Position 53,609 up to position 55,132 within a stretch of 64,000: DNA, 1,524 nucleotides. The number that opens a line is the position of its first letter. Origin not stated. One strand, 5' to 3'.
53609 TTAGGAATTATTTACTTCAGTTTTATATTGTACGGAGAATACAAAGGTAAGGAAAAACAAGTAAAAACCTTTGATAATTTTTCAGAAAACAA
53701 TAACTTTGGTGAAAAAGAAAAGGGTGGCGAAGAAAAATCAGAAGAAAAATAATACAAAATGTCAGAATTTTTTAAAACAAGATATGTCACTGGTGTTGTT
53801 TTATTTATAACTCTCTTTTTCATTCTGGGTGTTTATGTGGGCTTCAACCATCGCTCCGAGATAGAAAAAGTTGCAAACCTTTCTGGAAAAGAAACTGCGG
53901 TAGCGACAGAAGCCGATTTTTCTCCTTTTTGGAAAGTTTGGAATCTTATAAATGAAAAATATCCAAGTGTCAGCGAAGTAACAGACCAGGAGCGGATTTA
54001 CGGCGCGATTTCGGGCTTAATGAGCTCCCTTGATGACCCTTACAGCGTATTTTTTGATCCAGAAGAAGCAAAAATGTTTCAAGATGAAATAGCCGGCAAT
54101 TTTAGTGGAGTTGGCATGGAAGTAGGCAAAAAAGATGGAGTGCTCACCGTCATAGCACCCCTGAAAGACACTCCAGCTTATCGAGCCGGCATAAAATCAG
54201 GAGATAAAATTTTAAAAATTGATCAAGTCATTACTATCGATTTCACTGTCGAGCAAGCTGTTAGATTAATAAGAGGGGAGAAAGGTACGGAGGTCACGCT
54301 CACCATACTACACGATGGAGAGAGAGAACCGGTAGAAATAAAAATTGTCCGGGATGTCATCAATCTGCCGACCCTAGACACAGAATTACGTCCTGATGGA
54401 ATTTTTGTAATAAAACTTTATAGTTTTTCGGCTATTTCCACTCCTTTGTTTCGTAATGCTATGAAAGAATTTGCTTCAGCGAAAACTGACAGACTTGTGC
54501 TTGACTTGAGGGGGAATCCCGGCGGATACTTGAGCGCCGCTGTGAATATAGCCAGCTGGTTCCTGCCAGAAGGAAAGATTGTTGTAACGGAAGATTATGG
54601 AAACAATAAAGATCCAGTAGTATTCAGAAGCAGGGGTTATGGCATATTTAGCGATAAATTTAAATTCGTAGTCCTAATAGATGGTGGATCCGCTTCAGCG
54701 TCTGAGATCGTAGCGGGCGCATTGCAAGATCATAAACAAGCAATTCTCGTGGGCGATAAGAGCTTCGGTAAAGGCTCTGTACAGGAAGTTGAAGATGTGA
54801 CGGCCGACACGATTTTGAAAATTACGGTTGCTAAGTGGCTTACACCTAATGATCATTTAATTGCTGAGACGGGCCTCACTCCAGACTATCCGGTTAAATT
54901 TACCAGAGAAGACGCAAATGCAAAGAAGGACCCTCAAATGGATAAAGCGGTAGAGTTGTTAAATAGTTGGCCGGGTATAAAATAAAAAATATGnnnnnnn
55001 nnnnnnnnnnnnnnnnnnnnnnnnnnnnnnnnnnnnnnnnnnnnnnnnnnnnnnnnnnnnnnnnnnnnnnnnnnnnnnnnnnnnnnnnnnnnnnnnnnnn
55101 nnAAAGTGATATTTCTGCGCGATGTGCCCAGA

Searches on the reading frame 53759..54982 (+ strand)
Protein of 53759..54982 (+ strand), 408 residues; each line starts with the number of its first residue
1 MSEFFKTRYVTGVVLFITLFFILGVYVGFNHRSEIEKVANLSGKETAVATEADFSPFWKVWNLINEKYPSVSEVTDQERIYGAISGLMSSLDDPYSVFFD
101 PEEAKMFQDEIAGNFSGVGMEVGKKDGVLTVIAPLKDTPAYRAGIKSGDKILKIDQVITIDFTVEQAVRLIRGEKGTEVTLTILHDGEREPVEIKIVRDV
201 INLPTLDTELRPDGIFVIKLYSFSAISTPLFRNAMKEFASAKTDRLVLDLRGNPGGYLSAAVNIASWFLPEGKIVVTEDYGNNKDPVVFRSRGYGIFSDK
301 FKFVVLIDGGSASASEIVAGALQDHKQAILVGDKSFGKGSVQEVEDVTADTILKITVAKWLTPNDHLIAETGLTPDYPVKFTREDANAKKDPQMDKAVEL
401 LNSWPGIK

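Call 28: search_protein_families(library=pfam, proteins=[window:53759-54982:+], max_evalue=0.001)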
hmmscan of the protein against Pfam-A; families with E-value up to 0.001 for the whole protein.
window:53759-54982:+ (408 aa): 5 families
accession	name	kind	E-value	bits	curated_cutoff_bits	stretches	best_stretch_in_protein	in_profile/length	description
PF03572.23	Peptidase_S41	-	6.7e-46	156.3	24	1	217-379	4-165/165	Peptidase family S41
PF22694.1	CtpB_N-like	-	7.3e-11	42.8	27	1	24-102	7-84/85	Activating protease CtpB N-terminal domain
PF13180.12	PDZ_2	-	1.6e-10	41.6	27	1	118-196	3-80/80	PDZ domain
PF00595.29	PDZ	-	1.6e-10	41.6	23.2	1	116-184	12-81/81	PDZ domain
PF17820.7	PDZ_6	-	7.4e-10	38.9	27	1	133-183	4-52/54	PDZ domain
